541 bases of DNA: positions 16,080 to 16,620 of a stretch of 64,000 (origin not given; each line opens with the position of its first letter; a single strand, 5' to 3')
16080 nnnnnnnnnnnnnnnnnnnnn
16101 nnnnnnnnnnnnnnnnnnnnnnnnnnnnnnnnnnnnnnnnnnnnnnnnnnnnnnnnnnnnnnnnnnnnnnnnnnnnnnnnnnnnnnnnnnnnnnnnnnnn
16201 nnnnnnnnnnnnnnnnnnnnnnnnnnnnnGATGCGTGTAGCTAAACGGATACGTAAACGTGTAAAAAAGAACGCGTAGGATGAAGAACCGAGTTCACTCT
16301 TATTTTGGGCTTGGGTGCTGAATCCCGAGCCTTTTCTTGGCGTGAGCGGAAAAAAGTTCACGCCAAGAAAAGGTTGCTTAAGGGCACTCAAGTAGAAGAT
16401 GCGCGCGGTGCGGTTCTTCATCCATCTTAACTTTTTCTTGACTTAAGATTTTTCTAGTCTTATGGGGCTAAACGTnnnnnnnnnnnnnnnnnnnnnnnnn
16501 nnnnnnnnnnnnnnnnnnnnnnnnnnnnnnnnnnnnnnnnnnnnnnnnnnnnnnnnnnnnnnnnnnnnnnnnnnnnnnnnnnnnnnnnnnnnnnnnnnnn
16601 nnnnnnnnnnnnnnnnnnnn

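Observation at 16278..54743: Family of ~140-160 nt structured intergenic elements (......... core), with compensatory stem changes and pairwise bracketing of gene modules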

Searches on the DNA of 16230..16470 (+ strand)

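Call 34: search_rna_families(source=window, start=16230, end=16470, threshold=evalue, max_evalue=10, show_alignments=2)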
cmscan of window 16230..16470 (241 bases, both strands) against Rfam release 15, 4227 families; matches with E-value up to 10: 7.
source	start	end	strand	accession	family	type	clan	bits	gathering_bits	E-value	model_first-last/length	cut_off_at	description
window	16330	16372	+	RF01011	mir-605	Gene; miRNA;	-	23.2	98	0.02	1-82/82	no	mir-605 microRNA precursor family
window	16318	16382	+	RF00805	mir-351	Gene; miRNA;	-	21.9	70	0.014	1-75/75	no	mir-351 microRNA precursor family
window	16322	16384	+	RF03640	mir-3747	Gene; miRNA;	-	20.5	63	0.075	1-67/67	no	mir-3747 microRNA precursor family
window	16331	16372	-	RF03642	MIR5743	Gene; miRNA;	-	17.9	111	0.72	1-81/81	no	MIR5743 microRNA precursor family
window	16263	16388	-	RF01859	Phe_leader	Cis-reg; leader;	-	15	55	4.7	1-125/125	no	Phenylalanine leader peptide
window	16334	16368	+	RF04197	mir-9457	Gene; miRNA;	-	14.2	90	4.6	1-68/68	no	mir-9457 microRNA precursor family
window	16283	16322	-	RF00382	DnaX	Cis-reg; frameshift_element;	-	9.9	35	9.2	1-65/65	no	DnaX ribosomal frameshifting element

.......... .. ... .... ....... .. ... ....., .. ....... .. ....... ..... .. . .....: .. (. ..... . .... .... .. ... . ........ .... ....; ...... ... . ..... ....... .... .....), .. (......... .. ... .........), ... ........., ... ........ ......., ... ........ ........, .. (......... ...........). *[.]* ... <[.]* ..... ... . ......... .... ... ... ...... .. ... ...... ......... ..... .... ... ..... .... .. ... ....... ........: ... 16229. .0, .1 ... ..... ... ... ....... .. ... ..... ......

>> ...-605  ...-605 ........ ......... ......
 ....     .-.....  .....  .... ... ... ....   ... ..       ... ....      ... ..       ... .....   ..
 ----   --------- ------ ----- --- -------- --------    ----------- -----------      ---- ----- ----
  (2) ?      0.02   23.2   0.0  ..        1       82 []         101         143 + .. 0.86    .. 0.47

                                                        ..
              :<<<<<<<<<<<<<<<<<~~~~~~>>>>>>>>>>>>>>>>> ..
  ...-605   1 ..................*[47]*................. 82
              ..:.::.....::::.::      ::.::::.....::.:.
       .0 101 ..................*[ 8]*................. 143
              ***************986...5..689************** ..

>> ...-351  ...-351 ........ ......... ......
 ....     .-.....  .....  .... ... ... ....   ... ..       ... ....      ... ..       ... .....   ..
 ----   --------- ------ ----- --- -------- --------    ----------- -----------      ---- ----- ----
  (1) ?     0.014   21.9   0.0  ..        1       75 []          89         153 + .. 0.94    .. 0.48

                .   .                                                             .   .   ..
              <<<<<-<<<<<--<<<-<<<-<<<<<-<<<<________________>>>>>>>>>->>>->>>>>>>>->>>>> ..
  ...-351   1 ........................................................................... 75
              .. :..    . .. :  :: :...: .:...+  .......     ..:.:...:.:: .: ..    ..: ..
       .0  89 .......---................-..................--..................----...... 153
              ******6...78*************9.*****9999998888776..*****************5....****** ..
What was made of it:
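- On Any curated RNA family (Rfam 15): In E-value mode on C, the only matches are far-sub-threshold ones: miRNA-precursor hairpins, plus Phe_leader and DnaX at E 4.7-9.2 (call 34).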

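Call 37: build_rna_model(alignment_id=A3, structure=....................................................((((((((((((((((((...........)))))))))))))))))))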
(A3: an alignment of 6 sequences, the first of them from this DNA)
Model R1 built from alignment A3 (6 sequences, 99 columns); structure: as given.
model positions 95; base pairs 18; branch points 0; effective number of sequences 2.31; information 0.602 bits per position. Calibrated on 0.2 Mb of random sequence (short: E-values are rough).
structure used (alignment columns):
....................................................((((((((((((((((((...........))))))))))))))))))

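Call 38: search_with_rna_model(model_id=R1, source=window, filters=off, max_evalue=10, show_alignments=0)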
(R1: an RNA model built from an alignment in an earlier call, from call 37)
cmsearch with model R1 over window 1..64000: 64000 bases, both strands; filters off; matches with E-value up to 10: 42.
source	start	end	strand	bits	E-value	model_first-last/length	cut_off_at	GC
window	16278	16373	+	98.2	1.9e-24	1-95/95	no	0.49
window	48681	48778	+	81.6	5.5e-20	1-95/95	no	0.48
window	54596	54692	+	80.9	8.5e-20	1-95/95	no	0.39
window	16330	16423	-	74.3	5.2e-18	1-95/95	no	0.51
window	54647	54743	-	39.9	8.9e-09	1-95/95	no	0.45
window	48736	48829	-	27.5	1.9e-05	1-95/95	no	0.53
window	24709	24816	-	23.6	0.00022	1-95/95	no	0.46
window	55722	55763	-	14.2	0.07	53-94/95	no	0.48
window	55722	55763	+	13.2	0.13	53-94/95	no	0.48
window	43255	43340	-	13.1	0.14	1-95/95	no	0.3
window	58933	59016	+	12.5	0.2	1-95/95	no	0.51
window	21757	21839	-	12.1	0.26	1-95/95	no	0.53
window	222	249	-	10.9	0.55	1-95/95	no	0.57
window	14289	14350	-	10.1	0.89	1-95/95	no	0.27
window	33387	33467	+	10.1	0.89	1-95/95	no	0.33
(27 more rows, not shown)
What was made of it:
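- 16278..16423 (+): Copy C, the most intact member. P1 is 16278-16290 / 16411-16423, P2 is 16309-16319 / 16383-16393, and P3 is 16328-16347 / 16356-16375. It lies between the convergent TadZ/CpaE-like gene and the 145-aa gene, and its first base overlaps the TadZ stop codon. R1 scores 98 bits on the + strand and 74 bits on the - strand (call 38).
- Checked: 'Collinear on the plus strand' means little for a palindrome: the core model also hits the reverse strand of every copy (call 38).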

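Call 39: search_with_rna_model(model_id=R1, sources=[L122, L123, L124, L125, L126, L127], filters=off, max_evalue=10)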
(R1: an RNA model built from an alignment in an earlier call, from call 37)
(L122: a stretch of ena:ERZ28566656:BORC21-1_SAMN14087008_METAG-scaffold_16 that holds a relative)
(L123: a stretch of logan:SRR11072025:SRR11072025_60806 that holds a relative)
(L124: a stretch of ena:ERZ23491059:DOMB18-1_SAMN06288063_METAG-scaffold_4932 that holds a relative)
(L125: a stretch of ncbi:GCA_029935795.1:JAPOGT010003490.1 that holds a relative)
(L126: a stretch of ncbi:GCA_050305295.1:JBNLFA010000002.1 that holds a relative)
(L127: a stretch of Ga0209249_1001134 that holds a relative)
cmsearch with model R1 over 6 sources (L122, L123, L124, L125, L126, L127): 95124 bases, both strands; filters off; matches with E-value up to 10: 33.
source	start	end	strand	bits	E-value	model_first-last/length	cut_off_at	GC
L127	1349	1442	-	92.5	9.7e-23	1-95/95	no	0.43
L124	11372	11467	+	92.1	1.2e-22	1-95/95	no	0.48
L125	1353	1446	+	90.4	3.5e-22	1-95/95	no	0.46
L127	1299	1392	+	64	4.3e-15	1-95/95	no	0.43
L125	1403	1489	-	42.2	3.1e-09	1-95/95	no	0.51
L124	11424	11475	-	29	1.1e-05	44-95/95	no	0.44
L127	1109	1179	-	17.1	0.017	1-95/95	no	0.39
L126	11227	11287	+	17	0.018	1-95/95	no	0.49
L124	1140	1228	+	16.2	0.03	1-95/95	no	0.46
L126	1885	1959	-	16.1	0.033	1-95/95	no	0.43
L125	4514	4595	+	15.5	0.048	1-95/95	no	0.39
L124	8334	8445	-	15.2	0.056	1-95/95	no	0.52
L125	7955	8053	-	12.6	0.28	1-95/95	no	0.3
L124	11825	11899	+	12.5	0.3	1-95/95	no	0.4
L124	15167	15239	+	11.9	0.43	1-95/95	no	0.48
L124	15712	15819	-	11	0.74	1-95/95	no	0.35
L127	1108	1143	+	11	0.77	51-95/95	no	0.39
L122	9697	9724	-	10.9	0.81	1-95/95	no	0.57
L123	9697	9724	-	10.9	0.81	1-95/95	no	0.57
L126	9907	9940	-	9.4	2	1-95/95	no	0.32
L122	20102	20159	-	9.2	2.3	1-95/95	no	0.5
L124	12673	12740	+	8.7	3.2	1-95/95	no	0.34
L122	11056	11090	-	8.6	3.2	1-95/95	no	0.31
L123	11056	11090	-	8.6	3.2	1-95/95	no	0.31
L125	4717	4752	-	8.5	3.5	1-95/95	no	0.5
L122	6262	6356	-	8.4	3.9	1-95/95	no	0.4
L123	6262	6356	-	8.4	3.9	1-95/95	no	0.4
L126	14007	14065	+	8.3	3.9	1-95/95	no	0.31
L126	16768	16846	+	8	4.7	1-95/95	no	0.41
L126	7714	7767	+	7.6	6.1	36-95/95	no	0.41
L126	15191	15212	-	7.4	7.1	1-95/95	no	0.59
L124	4305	4388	-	7.1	8.5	1-95/95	no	0.42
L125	7398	7485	+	7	9.1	1-95/95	no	0.34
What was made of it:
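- R1 also hits the reverse strand of every copy: C 74 bits, L127e 64, L125e 42, F 40 (calls 38, 39).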

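Call 58: search_with_rna_model(model_id=R1, sources=[L128, L129, L130, L131, L132, L133], filters=off, max_evalue=1)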
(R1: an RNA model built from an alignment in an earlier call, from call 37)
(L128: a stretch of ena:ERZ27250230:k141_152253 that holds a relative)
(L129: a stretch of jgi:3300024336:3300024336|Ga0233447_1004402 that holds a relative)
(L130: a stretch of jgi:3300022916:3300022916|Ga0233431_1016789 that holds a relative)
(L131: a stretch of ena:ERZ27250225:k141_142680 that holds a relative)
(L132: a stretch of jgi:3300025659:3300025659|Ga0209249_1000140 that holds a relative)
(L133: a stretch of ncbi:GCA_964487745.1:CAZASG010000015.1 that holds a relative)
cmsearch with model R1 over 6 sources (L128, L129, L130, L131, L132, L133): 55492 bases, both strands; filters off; matches with E-value up to 1: 10.
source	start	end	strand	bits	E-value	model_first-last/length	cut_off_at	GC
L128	3260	3340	-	18.5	0.0043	1-95/95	no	0.38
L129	3226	3306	-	18.5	0.0043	1-95/95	no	0.38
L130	3247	3327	-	18.5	0.0043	1-95/95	no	0.38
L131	3203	3283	-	18.5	0.0043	1-95/95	no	0.38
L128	4227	4286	+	13.5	0.095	1-95/95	no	0.38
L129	4193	4252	+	13.5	0.095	1-95/95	no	0.38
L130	4214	4273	+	13.5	0.095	1-95/95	no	0.38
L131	4170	4229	+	13.5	0.095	1-95/95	no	0.38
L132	4089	4124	-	11.1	0.4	1-95/95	no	0.33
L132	4241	4321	+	9.9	0.86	1-95/95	no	0.53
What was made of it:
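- On MITE (non-autonomous transposon): The sites are empty only in relatives of 69% identity or less (calls 39, 58).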

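Call 66: search_with_rna_model(model_id=R1, sources=[L134, L135, L136, L137], filters=off, max_evalue=1)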
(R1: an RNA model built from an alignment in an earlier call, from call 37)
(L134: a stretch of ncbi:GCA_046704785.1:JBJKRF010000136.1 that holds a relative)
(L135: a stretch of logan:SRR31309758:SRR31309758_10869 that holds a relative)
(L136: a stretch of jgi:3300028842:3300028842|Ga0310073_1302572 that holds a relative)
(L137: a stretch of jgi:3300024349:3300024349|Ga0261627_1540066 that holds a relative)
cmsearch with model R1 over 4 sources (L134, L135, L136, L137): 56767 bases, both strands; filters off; matches with E-value up to 1: 6.
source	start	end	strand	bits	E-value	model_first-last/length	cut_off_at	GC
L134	4635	4685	-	13.1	0.13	49-95/95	no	0.59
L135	4419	4469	-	13.1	0.13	49-95/95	no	0.59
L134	5455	5538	-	12.5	0.18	1-95/95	no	0.57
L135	5239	5322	-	12.5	0.18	1-95/95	no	0.57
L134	4633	4682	+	12.5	0.18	50-95/95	no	0.6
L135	4417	4466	+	12.5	0.18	50-95/95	no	0.6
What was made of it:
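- There were none in loci of relatives with 66-74% protein identity (calls 58, 66).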

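Call 82: search_with_rna_model(model_id=R1, sources=[L138, L139], filters=off, max_evalue=1)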
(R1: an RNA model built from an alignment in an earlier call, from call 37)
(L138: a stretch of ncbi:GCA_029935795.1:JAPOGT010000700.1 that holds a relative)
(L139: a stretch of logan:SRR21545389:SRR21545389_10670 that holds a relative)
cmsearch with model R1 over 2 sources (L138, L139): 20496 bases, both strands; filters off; matches with E-value up to 1: 7.
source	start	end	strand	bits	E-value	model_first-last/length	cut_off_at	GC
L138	9410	9503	+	44.7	1.5e-10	1-95/95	no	0.51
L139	160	253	+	44.7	1.5e-10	1-95/95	no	0.51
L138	9460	9553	-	34.8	6.7e-08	1-95/95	no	0.53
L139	210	303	-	34.8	6.7e-08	1-95/95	no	0.53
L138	2954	3036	-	12.1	0.082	1-95/95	no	0.37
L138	16438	16472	-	10.1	0.29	1-95/95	no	0.34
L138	18124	18206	-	8.4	0.79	1-95/95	no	0.36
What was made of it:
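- Checked: An independent orthologue of D in another MAG scores 44.7 bits, E 1.5e-10 (call 82).
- The core covariance model R1 finds C, E and F, and it finds untrained members: D (E 2e-4) and L138e (E 1.5e-10) (calls 38, 82).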

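Call 91: search_dna_similar(query=window:16270-16430:+, collection=plasmids, mode=distant, max_evalue=0.01, max_rows=10)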
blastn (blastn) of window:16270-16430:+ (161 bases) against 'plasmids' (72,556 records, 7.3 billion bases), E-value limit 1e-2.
No match.
